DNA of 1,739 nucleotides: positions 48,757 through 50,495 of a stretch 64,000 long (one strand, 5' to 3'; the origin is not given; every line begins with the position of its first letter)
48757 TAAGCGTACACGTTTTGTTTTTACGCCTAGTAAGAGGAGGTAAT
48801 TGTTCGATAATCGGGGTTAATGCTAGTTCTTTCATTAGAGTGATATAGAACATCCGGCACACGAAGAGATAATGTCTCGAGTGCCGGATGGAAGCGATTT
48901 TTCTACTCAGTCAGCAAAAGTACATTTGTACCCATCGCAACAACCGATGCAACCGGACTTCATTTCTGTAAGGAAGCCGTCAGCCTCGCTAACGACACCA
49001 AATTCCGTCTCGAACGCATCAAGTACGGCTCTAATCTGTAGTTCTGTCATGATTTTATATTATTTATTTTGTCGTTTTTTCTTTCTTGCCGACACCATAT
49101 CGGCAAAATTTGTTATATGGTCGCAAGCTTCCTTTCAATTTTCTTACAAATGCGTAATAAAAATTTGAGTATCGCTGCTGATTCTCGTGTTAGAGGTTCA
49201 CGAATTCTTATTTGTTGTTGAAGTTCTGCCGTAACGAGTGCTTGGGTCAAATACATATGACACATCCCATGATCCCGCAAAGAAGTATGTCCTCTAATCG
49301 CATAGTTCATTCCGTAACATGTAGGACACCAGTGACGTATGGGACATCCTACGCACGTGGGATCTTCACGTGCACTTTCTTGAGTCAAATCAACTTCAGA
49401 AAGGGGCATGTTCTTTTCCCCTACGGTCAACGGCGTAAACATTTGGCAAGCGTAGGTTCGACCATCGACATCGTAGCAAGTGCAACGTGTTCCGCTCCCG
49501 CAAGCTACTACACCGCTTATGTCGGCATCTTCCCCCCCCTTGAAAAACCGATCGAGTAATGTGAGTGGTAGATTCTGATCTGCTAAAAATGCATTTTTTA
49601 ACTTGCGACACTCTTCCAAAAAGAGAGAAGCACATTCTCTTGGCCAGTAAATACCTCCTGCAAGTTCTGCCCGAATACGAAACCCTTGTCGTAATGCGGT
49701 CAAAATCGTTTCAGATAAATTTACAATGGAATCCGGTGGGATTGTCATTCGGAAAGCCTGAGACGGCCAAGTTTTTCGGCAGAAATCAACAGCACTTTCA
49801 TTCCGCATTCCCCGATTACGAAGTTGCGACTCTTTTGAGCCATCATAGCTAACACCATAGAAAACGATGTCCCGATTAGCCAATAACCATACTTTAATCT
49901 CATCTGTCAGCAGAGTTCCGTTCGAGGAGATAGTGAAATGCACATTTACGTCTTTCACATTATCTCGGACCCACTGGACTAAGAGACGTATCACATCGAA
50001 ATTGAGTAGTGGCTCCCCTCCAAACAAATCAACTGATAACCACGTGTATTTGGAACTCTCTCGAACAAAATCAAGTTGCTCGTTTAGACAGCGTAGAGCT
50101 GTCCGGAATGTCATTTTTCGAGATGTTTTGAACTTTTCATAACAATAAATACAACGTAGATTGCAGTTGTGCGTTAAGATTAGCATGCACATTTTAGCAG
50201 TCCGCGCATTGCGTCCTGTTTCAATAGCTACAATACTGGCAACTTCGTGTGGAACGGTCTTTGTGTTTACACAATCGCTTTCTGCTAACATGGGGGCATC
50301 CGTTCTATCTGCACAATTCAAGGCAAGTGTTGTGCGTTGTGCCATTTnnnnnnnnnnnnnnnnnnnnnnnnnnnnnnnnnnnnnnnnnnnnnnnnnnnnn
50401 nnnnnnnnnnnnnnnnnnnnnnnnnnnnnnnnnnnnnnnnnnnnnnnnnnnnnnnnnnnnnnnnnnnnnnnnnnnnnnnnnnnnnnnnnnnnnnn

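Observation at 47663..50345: Unannotated 47-aa Cys-rich peptide between two paralogous radical SAM/SPASM enzymes: candidate novel RiPP locus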

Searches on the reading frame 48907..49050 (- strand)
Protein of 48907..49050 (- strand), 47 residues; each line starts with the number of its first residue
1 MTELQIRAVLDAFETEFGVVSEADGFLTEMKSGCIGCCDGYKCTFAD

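Call 3: search_protein_families(library=ncbifam, proteins=[window:48907-49050:-], max_evalue=1)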
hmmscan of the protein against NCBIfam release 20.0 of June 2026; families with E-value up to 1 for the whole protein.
window:48907-49050:- (47 aa): 0 families

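Call 4: search_protein_families(library=pfam, proteins=[window:48907-49050:-], max_evalue=1)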
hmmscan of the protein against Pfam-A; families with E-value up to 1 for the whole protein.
window:48907-49050:- (47 aa): 0 families

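Call 9: find_homologous_proteins(query=window:48910-49050:-, max_evalue=10)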
Query seq(47 aa) (47 aa): 1 proteins with E <= 10 among 1 candidates.
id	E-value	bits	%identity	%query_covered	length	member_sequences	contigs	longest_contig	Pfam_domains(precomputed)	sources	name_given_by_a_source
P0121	2.0e-24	101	100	100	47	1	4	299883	-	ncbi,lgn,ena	-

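Call 22: find_encoding_contigs(protein=P0121, flank=3000, max_places=4)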
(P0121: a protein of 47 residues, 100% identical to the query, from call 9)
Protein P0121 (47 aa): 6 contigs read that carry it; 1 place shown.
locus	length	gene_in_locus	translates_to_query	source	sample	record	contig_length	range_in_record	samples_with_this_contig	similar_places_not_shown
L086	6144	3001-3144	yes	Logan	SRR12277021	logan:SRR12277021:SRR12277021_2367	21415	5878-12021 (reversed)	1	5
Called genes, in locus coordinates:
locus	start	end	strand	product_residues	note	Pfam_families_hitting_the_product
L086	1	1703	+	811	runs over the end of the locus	PF02415:Chlam_PMP (faint)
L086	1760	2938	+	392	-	PF04055:Radical_SAM, PF13353:Fer4_12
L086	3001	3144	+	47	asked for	-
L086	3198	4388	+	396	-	PF04055:Radical_SAM, PF13353:Fer4_12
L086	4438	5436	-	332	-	PF01368:DHH, PF02272:DHHA1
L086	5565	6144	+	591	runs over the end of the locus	PF17291:M60-like_N, PF13402:Peptidase_M60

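Call 36: search_protein_representatives(protein=window:48907-49050:-)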
Query: 47 residues. Proteins with E-value up to 0.001 (for the whole library): 8; up to 1e-10: 0; up to 1e-30: 0. The best 8 are listed.
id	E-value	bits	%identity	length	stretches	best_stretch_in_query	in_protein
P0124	1.7e-10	56.0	64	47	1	1-47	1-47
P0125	4.6e-10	54.7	60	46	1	3-44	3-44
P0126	6.7e-08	48.0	56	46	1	2-46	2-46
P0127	1.8e-07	46.6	53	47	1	1-47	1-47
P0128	2.4e-07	46.3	57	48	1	2-47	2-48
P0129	5.5e-06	42.1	39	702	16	6-41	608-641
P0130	1.7e-04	37.5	33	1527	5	4-34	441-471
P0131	9.4e-04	35.2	30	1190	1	3-39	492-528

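Call 39: find_encoding_contigs(protein=P0125, flank=6000, max_places=3)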
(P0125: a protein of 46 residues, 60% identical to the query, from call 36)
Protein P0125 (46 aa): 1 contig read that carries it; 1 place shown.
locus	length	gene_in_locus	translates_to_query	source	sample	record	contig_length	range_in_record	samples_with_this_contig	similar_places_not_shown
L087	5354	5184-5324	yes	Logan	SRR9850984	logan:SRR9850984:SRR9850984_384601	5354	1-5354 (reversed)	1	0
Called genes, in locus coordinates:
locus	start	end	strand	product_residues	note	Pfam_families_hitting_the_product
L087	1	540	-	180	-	?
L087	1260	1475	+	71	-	-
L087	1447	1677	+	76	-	-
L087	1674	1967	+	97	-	PF27350:AF_1447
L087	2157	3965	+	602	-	PF02624:YcaO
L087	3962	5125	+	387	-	PF04055:Radical_SAM, PF13353:Fer4_12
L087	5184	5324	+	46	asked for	-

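Call 40: find_encoding_contigs(protein=P0128, flank=6000, max_places=3)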
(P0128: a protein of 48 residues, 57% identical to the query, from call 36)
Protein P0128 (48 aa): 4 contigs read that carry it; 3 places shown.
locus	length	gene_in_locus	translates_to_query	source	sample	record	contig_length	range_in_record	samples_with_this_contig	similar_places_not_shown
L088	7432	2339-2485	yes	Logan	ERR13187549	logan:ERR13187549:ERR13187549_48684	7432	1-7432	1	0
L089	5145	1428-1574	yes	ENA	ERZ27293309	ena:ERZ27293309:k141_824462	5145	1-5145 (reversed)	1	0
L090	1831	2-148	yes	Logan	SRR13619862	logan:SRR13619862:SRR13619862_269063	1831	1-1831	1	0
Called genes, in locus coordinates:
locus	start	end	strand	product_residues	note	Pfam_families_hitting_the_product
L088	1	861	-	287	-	?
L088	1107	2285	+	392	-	PF04055:Radical_SAM, PF13353:Fer4_12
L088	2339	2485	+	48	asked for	-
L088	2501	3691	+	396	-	PF13353:Fer4_12, PF04055:Radical_SAM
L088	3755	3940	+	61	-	-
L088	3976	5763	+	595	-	PF26363:Phospholipase-like (weak)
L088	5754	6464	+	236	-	PF01435:Peptidase_M48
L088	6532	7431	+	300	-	?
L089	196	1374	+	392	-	PF04055:Radical_SAM, PF13353:Fer4_12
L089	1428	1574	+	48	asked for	-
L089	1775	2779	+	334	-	-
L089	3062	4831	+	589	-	-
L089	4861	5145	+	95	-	?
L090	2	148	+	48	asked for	?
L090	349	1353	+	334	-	-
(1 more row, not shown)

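Call 42: find_encoding_contigs(protein=P0126, flank=7000, max_places=3)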
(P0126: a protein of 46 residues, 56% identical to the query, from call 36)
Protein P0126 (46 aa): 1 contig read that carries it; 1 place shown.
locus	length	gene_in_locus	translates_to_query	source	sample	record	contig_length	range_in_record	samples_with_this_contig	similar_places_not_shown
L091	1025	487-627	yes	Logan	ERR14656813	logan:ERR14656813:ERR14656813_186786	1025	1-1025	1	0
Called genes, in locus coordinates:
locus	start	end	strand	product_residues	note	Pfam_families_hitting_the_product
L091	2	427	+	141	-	?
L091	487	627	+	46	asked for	-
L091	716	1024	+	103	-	?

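Call 43: find_encoding_contigs(protein=P0127, flank=7000, max_places=3)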
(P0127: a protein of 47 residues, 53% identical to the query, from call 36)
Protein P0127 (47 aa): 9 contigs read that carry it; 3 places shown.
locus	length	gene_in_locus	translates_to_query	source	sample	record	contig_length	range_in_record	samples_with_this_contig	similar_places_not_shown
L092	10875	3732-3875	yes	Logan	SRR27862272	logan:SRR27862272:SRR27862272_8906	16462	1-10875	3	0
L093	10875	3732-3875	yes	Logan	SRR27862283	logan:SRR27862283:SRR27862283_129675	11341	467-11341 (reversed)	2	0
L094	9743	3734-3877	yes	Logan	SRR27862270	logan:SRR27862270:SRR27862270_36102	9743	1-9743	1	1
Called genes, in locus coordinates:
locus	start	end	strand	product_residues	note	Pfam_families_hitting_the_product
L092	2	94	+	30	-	?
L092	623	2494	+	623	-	PF02624:YcaO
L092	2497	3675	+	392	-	PF04055:Radical_SAM, PF13353:Fer4_12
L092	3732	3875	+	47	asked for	-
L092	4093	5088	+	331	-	PF04055:Radical_SAM (weak)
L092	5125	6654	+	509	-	-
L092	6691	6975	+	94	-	-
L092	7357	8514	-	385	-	-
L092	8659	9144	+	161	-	-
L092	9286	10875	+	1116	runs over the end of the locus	PF07517:SecA_DEAD, PF00270:DEAD (weak), PF01043:SecA_PP_bind, PF21090:P-loop_SecA, PF07516:SecA_SW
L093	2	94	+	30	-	?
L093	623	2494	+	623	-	PF02624:YcaO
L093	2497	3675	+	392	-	PF04055:Radical_SAM, PF13353:Fer4_12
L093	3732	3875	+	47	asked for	-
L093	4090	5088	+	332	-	PF04055:Radical_SAM (weak)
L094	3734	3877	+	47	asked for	-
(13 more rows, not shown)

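Call 44: find_encoding_contigs(protein=P0124, flank=7000, max_places=3)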
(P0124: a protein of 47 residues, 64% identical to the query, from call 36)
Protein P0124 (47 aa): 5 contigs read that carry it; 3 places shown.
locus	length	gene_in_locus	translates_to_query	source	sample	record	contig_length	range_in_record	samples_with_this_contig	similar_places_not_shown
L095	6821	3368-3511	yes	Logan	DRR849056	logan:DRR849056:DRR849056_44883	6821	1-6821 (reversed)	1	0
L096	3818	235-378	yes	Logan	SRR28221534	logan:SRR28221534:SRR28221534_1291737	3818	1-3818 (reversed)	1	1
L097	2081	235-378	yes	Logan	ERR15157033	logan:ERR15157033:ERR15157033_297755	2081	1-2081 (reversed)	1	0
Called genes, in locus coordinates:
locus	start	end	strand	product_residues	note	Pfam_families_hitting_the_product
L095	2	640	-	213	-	?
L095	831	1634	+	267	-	PF12796:Ank_2, PF13857:Ank_5, PF13606:Ank_3 (faint), PF13637:Ank_4 (weak), PF12796:Ank_2, PF13857:Ank_5, PF00023:Ank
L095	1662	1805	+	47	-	-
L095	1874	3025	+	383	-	PF13353:Fer4_12, PF04055:Radical_SAM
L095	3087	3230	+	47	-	-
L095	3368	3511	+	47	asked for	-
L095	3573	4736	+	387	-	PF13353:Fer4_12, PF04055:Radical_SAM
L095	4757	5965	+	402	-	-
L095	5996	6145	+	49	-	-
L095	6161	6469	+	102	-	-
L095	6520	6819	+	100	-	?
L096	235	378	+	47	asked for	-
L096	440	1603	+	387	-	PF13353:Fer4_12, PF04055:Radical_SAM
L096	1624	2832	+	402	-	-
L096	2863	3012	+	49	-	-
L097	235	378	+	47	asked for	-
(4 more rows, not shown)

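Call 58: find_related_loci(query=A3, collection=metagenome_contigs, flank=5000)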
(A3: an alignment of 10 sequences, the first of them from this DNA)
Query A3 (47 aa) in metagenome_contigs; peptide patterns used: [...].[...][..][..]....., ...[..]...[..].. (x = any residue, [..] = any of these).
600 stretches matched a pattern (row limit reached: there are more); 1 encode a relative of the query (tblastn E <= 1e-3); 1 distinct loci.
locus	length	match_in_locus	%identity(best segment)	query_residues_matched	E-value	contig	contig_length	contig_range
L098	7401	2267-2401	69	1-45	3e-19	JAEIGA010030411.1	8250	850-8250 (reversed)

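Call 63: search_protein_families(library=pfam, proteins=[L092:623-2494:+, L092:5125-6654:+, L088:3976-5763:+], max_evalue=0.01)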
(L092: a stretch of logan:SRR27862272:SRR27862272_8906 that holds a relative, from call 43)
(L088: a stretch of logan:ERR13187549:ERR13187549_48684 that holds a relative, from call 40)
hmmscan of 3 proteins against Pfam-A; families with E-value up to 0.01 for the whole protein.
L092:623-2494:+ (623 aa): 1 family
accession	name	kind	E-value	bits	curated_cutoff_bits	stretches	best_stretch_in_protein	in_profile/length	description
PF02624.21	YcaO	-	1.4e-42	146.6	25.7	1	45-394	1-325/325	YcaO cyclodehydratase, ATP-ad Mg2+-binding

L092:5125-6654:+ (509 aa): 2 families
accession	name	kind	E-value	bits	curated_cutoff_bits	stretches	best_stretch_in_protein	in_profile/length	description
PF08238.18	Sel1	-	1.8e-124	402.2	30.7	11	316-351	1-36/36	Sel1 repeat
PF03108.21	DBD_Tnp_Mut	-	0.0096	16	25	0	370-393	14-37/67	MuDR family transposase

L088:3976-5763:+ (595 aa): 7 families
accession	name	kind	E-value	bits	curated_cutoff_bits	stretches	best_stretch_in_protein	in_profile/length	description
PF01764.32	Lipase_3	-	0.00022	21.6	22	1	450-483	50-83/140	Lipase (class 3)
PF12146.15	Hydrolase_4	-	0.00066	19.5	27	1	450-491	63-103/239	Serine aminopeptidase, S33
PF12695.13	Abhydrolase_5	-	0.00098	19.4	27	1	447-524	40-116/164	Alpha/beta hydrolase family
PF10230.15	LIDHydrolase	-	0.0028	17.9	27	1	444-491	63-112/262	Lipid-droplet associated hydrolase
PF07819.20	PGAP1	-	0.0051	17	24.3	0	451-487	78-115/233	PGAP1-like alpha/beta domain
PF11187.14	Mbeg1-like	-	0.0051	16.7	21.1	1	401-479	28-100/224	Mbeg1-like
PF05057.20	DUF676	-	0.0085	16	20.3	0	449-489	63-104/217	Putative serine esterase (DUF676)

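Call 76: search_protein_families(library=ncbifam, proteins=[L092:623-2494:+, L087:2157-3965:+, L088:5754-6464:+, L088:3976-5763:+], max_evalue=0.00001)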
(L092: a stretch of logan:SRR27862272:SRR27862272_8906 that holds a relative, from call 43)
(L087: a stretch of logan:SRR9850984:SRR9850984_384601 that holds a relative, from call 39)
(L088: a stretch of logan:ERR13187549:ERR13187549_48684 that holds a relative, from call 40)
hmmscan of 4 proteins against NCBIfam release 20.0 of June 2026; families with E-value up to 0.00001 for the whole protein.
L092:623-2494:+ (623 aa): 5 families
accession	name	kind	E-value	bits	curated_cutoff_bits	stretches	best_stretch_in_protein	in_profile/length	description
NF040716.1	YcaO_for_S12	equivalog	9.8e-36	123.3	700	1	146-436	147-427/571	30S ribosomal protein S12 methylthiotransferase accessory factor YcaO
TIGR00702.1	TIGR00702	domain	9.9e-25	87.4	75.65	1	44-401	51-372/377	YcaO-type kinase domain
TIGR03549.1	TIGR03549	equivalog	4e-24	84.8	900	1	42-435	201-574/723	OsmC domain/YcaO domain-containing protein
TIGR03266.1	methan_mark_1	equivalog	5.9e-09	35.4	365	1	169-292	146-270/376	YcaO-related McrA-glycine thioamidation protein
TIGR03604.1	TOMM_cyclo_SagD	subfamily_domain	3.9e-07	29.3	219.25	0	176-296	113-234/377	thiazole/oxazole-forming peptide maturase, SagD family component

L087:2157-3965:+ (602 aa): 5 families
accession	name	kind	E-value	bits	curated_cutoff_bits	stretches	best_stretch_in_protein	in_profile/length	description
NF040716.1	YcaO_for_S12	equivalog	1.6e-48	165.5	700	1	61-416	53-398/571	30S ribosomal protein S12 methylthiotransferase accessory factor YcaO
TIGR03549.1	TIGR03549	equivalog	2.8e-31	108.5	900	1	17-414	160-544/723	OsmC domain/YcaO domain-containing protein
TIGR00702.1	TIGR00702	domain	1.5e-26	93.4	75.65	1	14-410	2-368/377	YcaO-type kinase domain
TIGR03266.1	methan_mark_1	equivalog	1.7e-09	37.2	365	0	187-303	151-268/376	YcaO-related McrA-glycine thioamidation protein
TIGR03604.1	TOMM_cyclo_SagD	subfamily_domain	2.1e-09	36.8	219.25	1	189-413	113-344/377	thiazole/oxazole-forming peptide maturase, SagD family component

L088:5754-6464:+ (236 aa): 2 families
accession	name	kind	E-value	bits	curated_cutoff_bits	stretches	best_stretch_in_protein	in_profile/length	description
NF052400.1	M48_BAM_BepA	equivalog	9.3e-15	54.3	570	2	76-138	97-159/483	beta-barrel assembly-enhancing protease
NF052399.1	M48_lipo_LoiP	exception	1e-08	34.9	365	1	10-141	32-157/247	metalloprotease LoiP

L088:3976-5763:+ (595 aa): 1 family
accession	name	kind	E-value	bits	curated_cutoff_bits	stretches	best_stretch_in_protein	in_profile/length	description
NF047388.1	SA1320_fam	subfamily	1.5e-07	30.3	230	1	415-560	4-146/644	SA1320 family protein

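Call 79: predict_structure(protein=window:48907-49050:-)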
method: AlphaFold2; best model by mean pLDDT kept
length: 47 residues; sequences in the alignment: 1
mean_pLDDT: 60.0   pTM: 0.30
mean pLDDT of the five models: 60.0, 58.9, 53.4, 53.3, 51.8
residues with pLDDT >= 90: 0; 70-90: 13; 50-70: 28; < 50: 6
segments of 3 or more residues with pLDDT < 50: none
pLDDT, mean of each block of 10 residues (from residue 1): 73 67 55 52 48
secondary structure, 60 per line:
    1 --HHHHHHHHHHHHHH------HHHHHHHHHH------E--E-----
elements in order: H3-16 H23-32

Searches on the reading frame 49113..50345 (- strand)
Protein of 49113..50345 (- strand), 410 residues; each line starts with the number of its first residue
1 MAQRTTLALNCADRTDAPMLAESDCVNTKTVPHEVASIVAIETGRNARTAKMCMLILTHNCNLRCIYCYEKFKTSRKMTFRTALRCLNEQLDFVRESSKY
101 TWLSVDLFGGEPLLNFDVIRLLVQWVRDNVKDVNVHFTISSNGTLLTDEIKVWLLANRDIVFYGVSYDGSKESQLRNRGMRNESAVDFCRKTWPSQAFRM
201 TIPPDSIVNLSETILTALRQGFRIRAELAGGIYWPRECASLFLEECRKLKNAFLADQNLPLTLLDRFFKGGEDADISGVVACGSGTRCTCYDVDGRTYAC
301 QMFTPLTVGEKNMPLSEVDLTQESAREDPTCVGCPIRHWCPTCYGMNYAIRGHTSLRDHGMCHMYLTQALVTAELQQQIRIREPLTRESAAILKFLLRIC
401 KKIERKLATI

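Call 3: search_protein_families(library=ncbifam, proteins=[window:49113-50345:-], max_evalue=1)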
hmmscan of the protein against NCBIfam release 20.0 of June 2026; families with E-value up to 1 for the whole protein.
window:49113-50345:- (410 aa): 78 families (the best 25 are shown)
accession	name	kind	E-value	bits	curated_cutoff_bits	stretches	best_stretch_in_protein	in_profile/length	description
NF047865.1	rSAM_PapB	equivalog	1.3e-28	100.2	340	1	54-352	6-325/330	PapB family radical SAM/SPASM ranthipeptide maturase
TIGR04064.1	rSAM_nif11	equivalog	6.3e-27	94.4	518.7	2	19-182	47-209/459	nif11-like peptide radical SAM maturase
TIGR04068.1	rSAM_ocin_clost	equivalog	4.4e-24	85.2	500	1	51-183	84-217/462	Cys-rich peptide radical SAM maturase CcpM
TIGR03974.1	rSAM_six_Cys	equivalog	3.2e-23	82.3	425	1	42-183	89-230/451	thioether cross-link-forming SCIFF peptide maturase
TIGR03906.1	quino_hemo_SAM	equivalog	1.3e-21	76.8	453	2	50-179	93-223/467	quinohemoprotein amine dehydrogenase maturation protein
TIGR03978.1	rSAM_paired_1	equivalog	3.4e-21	75.5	370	1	38-185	70-216/466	His-Xaa-Ser system radical SAM maturase HxsB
TIGR04115.1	rSAM_Cxxx_rpt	equivalog_domain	1.1e-20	74.5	350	1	51-368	2-352/359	radical SAM peptide maturase, CXXX-repeat target family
NF040492.1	not_ScfB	exception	2.1e-19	69.7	855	1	49-175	93-220/450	ScfB-related radical SAM/SPASM orphan maturase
TIGR04280.1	geopep_mat_rSAM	hypoth_equivalog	4e-17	62.3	400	1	41-176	74-209/428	geopeptide radical SAM maturase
NF038107.1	rSAM_NF038107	equivalog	6.5e-17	61.4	600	1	54-181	88-217/444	Cys-every-fifth radical SAM/SPASM peptide maturase CefB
NF035951.1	rSAM_RumMC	equivalog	1.1e-14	54.1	720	1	53-170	114-232/510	RumMC family radical SAM sactipeptide maturase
TIGR04250.1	SCM_rSAM_ScmE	equivalog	2.4e-14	53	400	1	56-178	8-124/358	SynChlorMet cassette radical SAM/SPASM protein ScmE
NF041298.1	rSAM_mat_DynA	equivalog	3.3e-14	52.7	450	1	58-183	8-132/356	dynobactin maturation radical SAM/SPASM protein DynA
NF038170.1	lachnocin_rSAM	equivalog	1.4e-13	50.6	550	1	51-183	76-209/440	lachnocin radical SAM maturase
NF038283.1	viperin_w_prok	equivalog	1.7e-13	50.4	180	1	57-181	8-128/281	viperin family antiviral radical SAM protein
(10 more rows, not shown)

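Call 4: search_protein_families(library=pfam, proteins=[window:49113-50345:-], max_evalue=1)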
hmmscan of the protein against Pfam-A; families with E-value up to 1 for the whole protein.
window:49113-50345:- (410 aa): 2 families
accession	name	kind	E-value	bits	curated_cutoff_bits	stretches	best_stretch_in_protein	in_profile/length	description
PF04055.27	Radical_SAM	-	1.2e-12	48.8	29.5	1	56-183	2-124/166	Radical SAM superfamily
PF13353.11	Fer4_12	-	6.2e-09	36.7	22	1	55-183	9-134/137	4Fe-4S single cluster domain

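Call 24: list_cluster_members(proteins=[P0121, P0001, window:49113-50345:-])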
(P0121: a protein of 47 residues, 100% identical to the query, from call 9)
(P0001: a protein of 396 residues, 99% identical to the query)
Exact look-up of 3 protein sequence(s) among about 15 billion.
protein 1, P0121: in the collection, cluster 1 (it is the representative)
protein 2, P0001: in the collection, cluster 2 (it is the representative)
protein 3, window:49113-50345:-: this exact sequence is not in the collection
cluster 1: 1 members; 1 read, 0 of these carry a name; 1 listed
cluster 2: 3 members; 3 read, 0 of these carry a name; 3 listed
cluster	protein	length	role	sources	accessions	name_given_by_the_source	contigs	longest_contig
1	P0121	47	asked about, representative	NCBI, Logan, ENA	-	-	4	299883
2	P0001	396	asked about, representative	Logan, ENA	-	-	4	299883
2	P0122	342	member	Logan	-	-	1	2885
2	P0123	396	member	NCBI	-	-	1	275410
